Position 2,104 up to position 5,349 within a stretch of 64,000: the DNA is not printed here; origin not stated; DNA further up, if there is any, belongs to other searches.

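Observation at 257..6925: Three-gene membrane-associated operon: polytopic membrane protein, 981-aa helical protein and FHA-domain membrane protein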

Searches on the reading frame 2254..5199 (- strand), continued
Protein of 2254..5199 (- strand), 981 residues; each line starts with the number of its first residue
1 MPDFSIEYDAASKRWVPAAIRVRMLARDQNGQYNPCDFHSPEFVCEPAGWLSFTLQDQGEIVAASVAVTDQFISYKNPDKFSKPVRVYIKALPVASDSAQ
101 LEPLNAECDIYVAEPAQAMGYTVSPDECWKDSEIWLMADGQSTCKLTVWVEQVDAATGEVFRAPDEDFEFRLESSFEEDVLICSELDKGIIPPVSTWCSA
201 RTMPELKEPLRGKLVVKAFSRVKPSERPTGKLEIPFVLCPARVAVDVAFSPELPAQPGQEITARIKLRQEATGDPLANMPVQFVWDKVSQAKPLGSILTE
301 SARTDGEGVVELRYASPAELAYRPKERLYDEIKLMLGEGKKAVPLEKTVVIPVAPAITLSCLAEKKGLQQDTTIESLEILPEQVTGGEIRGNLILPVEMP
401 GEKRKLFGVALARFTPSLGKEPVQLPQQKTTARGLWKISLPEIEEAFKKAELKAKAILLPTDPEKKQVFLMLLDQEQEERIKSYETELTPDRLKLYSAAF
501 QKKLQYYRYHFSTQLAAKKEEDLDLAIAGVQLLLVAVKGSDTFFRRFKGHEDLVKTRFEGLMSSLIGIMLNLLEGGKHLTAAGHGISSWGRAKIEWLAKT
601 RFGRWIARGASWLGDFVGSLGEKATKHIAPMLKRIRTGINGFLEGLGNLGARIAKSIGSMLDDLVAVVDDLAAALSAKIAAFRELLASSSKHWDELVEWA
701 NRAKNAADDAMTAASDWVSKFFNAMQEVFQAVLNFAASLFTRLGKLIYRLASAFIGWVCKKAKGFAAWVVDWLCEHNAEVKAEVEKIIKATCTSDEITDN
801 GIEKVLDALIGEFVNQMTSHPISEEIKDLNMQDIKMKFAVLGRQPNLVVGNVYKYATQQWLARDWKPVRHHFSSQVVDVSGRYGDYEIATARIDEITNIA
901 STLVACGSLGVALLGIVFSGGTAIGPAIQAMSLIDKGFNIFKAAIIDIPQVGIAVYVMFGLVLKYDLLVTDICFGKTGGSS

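Call 40: find_related_loci(query=A1, collection=genome_contigs, flank=10000)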
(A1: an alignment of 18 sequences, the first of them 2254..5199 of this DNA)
Query A1 (981 aa) in genome_contigs; peptide patterns used: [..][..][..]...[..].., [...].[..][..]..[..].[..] (x = any residue, [..] = any of these).
31 stretches matched a pattern; 12 encode a relative of the query (tblastn E <= 1e-3); 10 distinct loci.
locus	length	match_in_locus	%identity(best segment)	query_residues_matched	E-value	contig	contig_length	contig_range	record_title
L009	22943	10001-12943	73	1-981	0e+0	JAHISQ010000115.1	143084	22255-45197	MAG: Candidatus Riflebacteria bacterium isolate MM_PC_MetaG.mb.182 MM_PC_MetaG.mb.182_k141_1211844, whole genome shotgun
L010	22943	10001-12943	71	1-981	0e+0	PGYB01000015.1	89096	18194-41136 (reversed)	MAG: Candidatus Riflebacteria bacterium HGW-Riflebacteria-1 bjp_ig2103_scaffold_161, whole genome shotgun sequence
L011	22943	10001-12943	93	1-981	0e+0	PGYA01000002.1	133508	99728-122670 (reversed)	MAG: Candidatus Riflebacteria bacterium HGW-Riflebacteria-2 bjp_ig2102_scaffold_116, whole genome shotgun sequence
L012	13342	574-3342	71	59-981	0e+0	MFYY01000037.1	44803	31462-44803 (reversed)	MAG: Candidatus Riflebacteria bacterium GWC2_50_8 gwc2_scaffold_1380, whole genome shotgun sequence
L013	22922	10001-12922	44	4-981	0e+0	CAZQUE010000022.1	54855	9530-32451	MAG TPA_asm: uncultured bacterium isolate SRP304446_co1_153 genome assembly, contig: NODE_375_length_54855_cov_11.533084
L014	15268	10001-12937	46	3-974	0e+0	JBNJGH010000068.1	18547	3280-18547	MAG: Candidatus Rifleibacteriota bacterium isolate Y22_45dBSe2.bin.2 NODE_2041_length_18547_cov_10.327298, whole genome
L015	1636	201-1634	84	500-977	0e+0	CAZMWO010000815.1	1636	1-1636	MAG TPA_asm: uncultured bacterium isolate SRP192927_co6_749 genome assembly, contig: NODE_235260_length_1636_cov_3.40607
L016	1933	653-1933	87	17-443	0e+0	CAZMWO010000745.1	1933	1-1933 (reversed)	MAG TPA_asm: uncultured bacterium isolate SRP192927_co6_749 genome assembly, contig: NODE_184740_length_1933_cov_2.81789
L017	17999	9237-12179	49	4-981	0e+0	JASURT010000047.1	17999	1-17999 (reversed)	MAG: Candidatus Ozemobacter sp. isolate DJKA78_ANT-KO_bin.22 scaffold_721, whole genome shotgun sequence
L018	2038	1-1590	46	13-545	2e-165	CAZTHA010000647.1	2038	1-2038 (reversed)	MAG TPA_asm: uncultured bacterium isolate binchicken_co108_60 genome assembly, contig: NODE_106398_length_2038_cov_2.415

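Call 55: search_protein_families(library=pfam, alignment_id=A1, max_evalue=1)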
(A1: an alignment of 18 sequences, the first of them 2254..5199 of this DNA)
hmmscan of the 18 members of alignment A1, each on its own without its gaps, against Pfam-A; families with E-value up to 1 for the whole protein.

A. member 1, window:2254-5199:- (981 aa): 2 families
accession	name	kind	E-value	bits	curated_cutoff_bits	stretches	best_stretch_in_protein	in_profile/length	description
PF09361.15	Phasin_2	-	0.24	12.1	24.9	0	704-742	4-42/100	Phasin protein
PF11101.13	DUF2884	-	0.39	10.7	30.6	0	796-844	136-182/228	Protein of unknown function (DUF2884)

B. families by the number of members that match (of 18 scanned): 37 families (the first 25 are shown)
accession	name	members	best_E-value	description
PF04513.17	Baculo_PEP_C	8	0.00092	Baculovirus polyhedron envelope protein, PEP, C terminus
PF23854.1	DUF7217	5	0.06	Domain of unknown function (DUF7217)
PF07464.16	ApoLp-III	4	0.041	Apolipophorin-III precursor (apoLp-III)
PF06103.16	DUF948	3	0.0048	Bacterial protein of unknown function (DUF948)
PF15225.11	IL32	3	0.092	Interleukin 32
PF15984.10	Collagen_mid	2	0.0003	Bacterial collagen, middle region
PF04286.17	DUF445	2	0.00032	Protein of unknown function (DUF445)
PF09660.15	DUF2397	2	0.014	Protein of unknown function (DUF2397)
PF09361.15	Phasin_2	2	0.24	Phasin protein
PF04437.19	RINT1_TIP1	1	0.0058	RINT-1/TIP-1 family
PF12699.13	phiKZ_IP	1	0.021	phiKZ-like phage internal head proteins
PF15923.10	DUF4745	1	0.036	Domain of unknown function (DUF4745)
PF06371.19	Drf_GBD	1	0.044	Diaphanous GTPase-binding Domain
PF13279.12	4HBT_2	1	0.044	Thioesterase-like superfamily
PF25757.1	TPR_DNAAF5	1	0.052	Dynein axonemal assembly factor 5-like, TPR repeats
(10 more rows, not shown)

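Call 62: search_protein_representatives(alignment_id=A1)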
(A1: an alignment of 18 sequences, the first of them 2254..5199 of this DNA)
Query: 18 sequences, 983 profile positions. Proteins with E-value up to 0.001 (for the whole library): 131; up to 1e-10: 47; up to 1e-30: 16. The best 131 are listed.
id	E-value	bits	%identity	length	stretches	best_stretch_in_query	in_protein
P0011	0.0e+00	1628.4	-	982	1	1-983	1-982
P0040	6.0e-292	987.7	-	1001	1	2-980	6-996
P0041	2.1e-263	893.2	-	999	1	1-981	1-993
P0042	5.8e-135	468.0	-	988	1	3-981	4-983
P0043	2.1e-90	320.5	-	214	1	770-983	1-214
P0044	8.9e-77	275.5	-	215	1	204-372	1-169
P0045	3.1e-63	230.6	-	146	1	837-982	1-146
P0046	6.2e-52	193.2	-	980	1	3-975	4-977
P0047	1.3e-48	182.3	-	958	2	1-590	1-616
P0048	4.1e-48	180.6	-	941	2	2-596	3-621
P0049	4.0e-45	170.7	-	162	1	874-981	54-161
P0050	2.4e-40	154.8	-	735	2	1-537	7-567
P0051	2.2e-39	151.7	-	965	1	1-663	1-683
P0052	5.6e-39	150.3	-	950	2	1-674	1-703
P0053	2.0e-36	141.9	-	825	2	253-589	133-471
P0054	1.0e-30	123.0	-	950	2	105-669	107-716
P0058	2.4e-27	111.8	-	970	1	3-660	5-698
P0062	3.2e-24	101.5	-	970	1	14-595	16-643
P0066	2.6e-22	95.2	-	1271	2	128-576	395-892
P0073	3.7e-19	84.7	-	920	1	4-692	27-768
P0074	1.5e-18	82.7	-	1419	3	212-601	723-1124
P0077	2.4e-17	78.7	-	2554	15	258-322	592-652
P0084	3.5e-12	61.6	-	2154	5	628-792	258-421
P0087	1.8e-09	52.6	-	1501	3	646-821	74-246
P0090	1.1e-08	50.0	-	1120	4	618-795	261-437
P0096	2.0e-07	45.9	-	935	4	585-743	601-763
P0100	6.0e-07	44.3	-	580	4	257-322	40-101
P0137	1.8e-04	36.1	-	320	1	634-829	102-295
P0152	4.2e-04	34.9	-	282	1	638-773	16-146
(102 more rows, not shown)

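Call 64: list_cluster_members(proteins=[P0042, P0046, P0047, P0048, P0051, P0052, P0054, P0058, P0066, P0074])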
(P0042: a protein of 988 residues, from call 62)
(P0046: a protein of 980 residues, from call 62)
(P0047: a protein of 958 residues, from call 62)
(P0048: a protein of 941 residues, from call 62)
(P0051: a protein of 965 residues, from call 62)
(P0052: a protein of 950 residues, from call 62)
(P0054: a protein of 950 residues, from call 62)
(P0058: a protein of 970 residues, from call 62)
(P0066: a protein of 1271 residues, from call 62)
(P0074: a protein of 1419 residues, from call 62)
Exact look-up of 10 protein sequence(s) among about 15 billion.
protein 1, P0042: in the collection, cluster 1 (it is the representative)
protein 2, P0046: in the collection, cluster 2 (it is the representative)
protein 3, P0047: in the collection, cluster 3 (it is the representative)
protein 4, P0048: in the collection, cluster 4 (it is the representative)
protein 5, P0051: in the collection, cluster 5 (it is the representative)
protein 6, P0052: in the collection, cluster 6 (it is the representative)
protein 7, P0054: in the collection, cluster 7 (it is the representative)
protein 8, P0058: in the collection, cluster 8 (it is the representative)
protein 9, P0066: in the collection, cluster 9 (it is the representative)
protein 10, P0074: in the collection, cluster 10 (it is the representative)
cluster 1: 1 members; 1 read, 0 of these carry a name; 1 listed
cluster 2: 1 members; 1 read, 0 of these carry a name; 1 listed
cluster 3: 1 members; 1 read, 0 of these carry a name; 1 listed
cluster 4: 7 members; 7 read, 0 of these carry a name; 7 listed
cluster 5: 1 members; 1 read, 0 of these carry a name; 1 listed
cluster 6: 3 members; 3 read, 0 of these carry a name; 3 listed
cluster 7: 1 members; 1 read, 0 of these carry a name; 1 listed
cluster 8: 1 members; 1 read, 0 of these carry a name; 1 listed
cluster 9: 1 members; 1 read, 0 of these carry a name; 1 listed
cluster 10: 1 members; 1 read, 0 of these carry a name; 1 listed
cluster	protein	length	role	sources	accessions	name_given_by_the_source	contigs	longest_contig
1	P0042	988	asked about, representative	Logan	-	-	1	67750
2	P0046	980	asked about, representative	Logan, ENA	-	-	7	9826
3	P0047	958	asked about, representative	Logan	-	-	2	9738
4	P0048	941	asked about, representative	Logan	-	-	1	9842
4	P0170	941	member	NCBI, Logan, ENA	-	-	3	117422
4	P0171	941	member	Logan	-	-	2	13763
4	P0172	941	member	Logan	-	-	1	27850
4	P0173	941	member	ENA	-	-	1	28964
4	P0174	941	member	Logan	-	-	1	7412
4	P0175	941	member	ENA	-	-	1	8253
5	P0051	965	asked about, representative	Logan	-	-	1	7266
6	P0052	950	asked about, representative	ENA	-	-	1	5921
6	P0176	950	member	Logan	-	-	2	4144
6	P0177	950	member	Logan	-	-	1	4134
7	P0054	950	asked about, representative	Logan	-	-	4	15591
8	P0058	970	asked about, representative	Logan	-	-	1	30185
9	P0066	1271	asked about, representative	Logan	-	-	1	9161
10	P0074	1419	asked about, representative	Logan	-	-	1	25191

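Call 65: find_encoding_contigs(protein=P0170, flank=10000, max_places=2)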
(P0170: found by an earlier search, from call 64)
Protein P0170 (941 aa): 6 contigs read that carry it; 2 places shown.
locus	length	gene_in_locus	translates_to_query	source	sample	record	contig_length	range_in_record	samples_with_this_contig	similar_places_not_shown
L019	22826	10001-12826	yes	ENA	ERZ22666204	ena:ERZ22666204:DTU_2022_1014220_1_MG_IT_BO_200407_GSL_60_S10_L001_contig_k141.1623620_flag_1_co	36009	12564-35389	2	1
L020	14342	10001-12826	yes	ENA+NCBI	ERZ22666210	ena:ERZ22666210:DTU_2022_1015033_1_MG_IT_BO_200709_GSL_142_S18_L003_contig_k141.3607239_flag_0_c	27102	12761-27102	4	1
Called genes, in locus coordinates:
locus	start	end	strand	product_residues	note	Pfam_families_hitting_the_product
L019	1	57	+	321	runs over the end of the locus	PF10017:Methyltransf_33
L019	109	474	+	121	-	-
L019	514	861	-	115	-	-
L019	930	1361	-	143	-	PF01850:PIN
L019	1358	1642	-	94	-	-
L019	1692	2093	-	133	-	PF01850:PIN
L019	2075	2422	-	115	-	PF07704:PSK_trans_fac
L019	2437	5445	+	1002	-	PF26314:MptA_B_family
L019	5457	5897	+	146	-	-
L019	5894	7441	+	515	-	PF00732:GMC_oxred_N, PF05199:GMC_oxred_C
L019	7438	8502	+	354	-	PF10282:Lactonase (faint)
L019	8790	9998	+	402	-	-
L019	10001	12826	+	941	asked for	-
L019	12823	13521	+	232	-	PF13240:Zn_Ribbon_1 (weak)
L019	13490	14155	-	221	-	-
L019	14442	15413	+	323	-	PF26745:SPM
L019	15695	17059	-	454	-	PF00890:FAD_binding_2, PF01134:GIDA (weak), PF07992:Pyr_redox_2, PF12831:FAD_oxidored, PF13450:NAD_binding_8 (weak), PF13738:Pyr_redox_3 (weak), PF00070:Pyr_redox, PF02852:Pyr_redox_dim, +3 more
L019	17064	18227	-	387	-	PF00364:Biotin_lipoyl, PF02817:E3_binding, PF00198:2-oxoacid_dh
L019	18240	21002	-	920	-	PF16078:2-oxogl_dehyd_N, PF00676:E1_dh, PF02779:Transket_pyr, PF16870:OxoGdeHyase_C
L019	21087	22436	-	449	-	PF01266:DAO (faint), PF03486:HI0933_like (faint), PF07992:Pyr_redox_2, PF13738:Pyr_redox_3, PF00070:Pyr_redox, PF02852:Pyr_redox_dim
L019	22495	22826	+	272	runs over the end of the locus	PF25539:Bestrophin_2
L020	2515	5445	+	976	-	PF26314:MptA_B_family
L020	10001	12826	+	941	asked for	-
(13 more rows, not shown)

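Call 66: find_encoding_contigs(protein=P0046, flank=10000, max_places=2)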
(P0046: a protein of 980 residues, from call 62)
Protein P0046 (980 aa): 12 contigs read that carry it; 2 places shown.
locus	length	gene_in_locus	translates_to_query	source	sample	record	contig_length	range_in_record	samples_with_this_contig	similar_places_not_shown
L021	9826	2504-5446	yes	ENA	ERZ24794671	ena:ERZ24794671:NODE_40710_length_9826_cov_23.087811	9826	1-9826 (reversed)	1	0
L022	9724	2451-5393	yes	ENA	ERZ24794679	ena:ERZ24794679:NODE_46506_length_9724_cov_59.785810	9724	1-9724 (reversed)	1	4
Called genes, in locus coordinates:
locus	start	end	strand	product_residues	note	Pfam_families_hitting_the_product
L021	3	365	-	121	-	?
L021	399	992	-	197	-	PF10502:Peptidase_S26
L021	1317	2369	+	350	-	-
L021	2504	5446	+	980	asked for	-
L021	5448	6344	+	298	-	PF14237:GYF_2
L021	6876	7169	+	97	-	PF04014:MazE_antitoxin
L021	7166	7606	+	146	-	PF01850:PIN (weak), PF13470:PIN_3, PF16289:PIN_12 (weak)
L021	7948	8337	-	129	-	PF20126:TumE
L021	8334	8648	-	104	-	-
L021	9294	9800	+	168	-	PF07811:TadE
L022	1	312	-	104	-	?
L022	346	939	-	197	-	PF10502:Peptidase_S26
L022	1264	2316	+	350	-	-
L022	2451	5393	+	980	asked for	-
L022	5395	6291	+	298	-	PF14237:GYF_2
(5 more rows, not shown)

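Call 67: find_encoding_contigs(protein=P0042, flank=10000, max_places=1)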
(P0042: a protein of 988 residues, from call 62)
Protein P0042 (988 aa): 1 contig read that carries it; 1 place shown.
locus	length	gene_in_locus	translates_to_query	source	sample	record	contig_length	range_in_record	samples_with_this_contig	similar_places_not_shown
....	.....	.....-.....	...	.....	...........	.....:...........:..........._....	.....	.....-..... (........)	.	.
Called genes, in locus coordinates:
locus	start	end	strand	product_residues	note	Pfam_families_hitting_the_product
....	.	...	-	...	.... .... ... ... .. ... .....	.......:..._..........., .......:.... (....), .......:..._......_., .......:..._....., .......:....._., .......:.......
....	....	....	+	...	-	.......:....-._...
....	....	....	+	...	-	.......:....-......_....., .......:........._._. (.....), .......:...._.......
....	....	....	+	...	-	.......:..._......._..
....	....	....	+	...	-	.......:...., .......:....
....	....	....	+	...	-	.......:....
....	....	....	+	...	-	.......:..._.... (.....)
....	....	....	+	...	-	-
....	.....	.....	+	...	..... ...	-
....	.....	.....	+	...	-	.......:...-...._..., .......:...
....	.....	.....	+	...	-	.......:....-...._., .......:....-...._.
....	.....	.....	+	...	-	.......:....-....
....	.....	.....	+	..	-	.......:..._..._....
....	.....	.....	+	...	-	-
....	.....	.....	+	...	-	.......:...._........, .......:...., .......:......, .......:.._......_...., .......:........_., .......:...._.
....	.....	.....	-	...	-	-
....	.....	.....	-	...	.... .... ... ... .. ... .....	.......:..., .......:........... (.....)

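Call 68: find_encoding_contigs(protein=P0058, flank=10000, max_places=1)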
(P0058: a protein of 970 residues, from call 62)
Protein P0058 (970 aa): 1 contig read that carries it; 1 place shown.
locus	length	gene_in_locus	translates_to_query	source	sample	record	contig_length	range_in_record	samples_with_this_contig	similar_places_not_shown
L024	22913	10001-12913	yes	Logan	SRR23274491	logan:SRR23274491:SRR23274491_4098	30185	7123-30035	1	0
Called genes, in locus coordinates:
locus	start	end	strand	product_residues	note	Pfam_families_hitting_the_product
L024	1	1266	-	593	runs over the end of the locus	PF00501:AMP-binding, PF23562:AMP-binding_C_3 (weak)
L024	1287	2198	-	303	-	PF00296:Bac_luciferase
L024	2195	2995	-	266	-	PF00106:adh_short, PF13561:adh_short_C2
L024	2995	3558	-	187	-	PF13577:SnoaL_4, PF00866:Ring_hydroxyl_B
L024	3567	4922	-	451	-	PF00355:Rieske, PF00848:Ring_hydroxyl_A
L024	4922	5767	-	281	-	PF12146:Hydrolase_4, PF00561:Abhydrolase_1, PF12697:Abhydrolase_6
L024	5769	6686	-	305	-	PF22632:BphC_D1, PF00903:Glyoxalase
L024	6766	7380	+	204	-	PF00440:TetR_N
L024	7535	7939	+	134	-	PF12773:DZR (weak), PF13240:Zn_Ribbon_1 (weak)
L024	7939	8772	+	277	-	-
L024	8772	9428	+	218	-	-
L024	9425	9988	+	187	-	-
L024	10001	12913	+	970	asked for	-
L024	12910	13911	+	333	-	PF13240:Zn_Ribbon_1 (weak)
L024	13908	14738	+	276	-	-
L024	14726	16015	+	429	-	PF02771:Acyl-CoA_dh_N, PF02770:Acyl-CoA_dh_M, PF00441:Acyl-CoA_dh_1, PF08028:Acyl-CoA_dh_2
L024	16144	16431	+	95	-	PF13239:2TM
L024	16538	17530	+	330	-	PF00005:ABC_tran, PF13304:AAA_21 (weak), PF13732:DrrA1-3_C (faint)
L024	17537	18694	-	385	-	PF12698:ABC2_membrane_3, PF01061:ABC2_membrane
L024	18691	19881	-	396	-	PF12679:ABC2_membrane_2, PF12698:ABC2_membrane_3, PF01061:ABC2_membrane, PF12730:ABC2_membrane_4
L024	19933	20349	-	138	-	PF12680:SnoaL_2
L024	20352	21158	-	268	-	PF00881:Nitroreductase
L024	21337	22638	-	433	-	PF06500:FrsA-like, PF02129:Peptidase_S15, PF12146:Hydrolase_4 (weak), PF12697:Abhydrolase_6 (weak), PF00326:Peptidase_S9 (weak)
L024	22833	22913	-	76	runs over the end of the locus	?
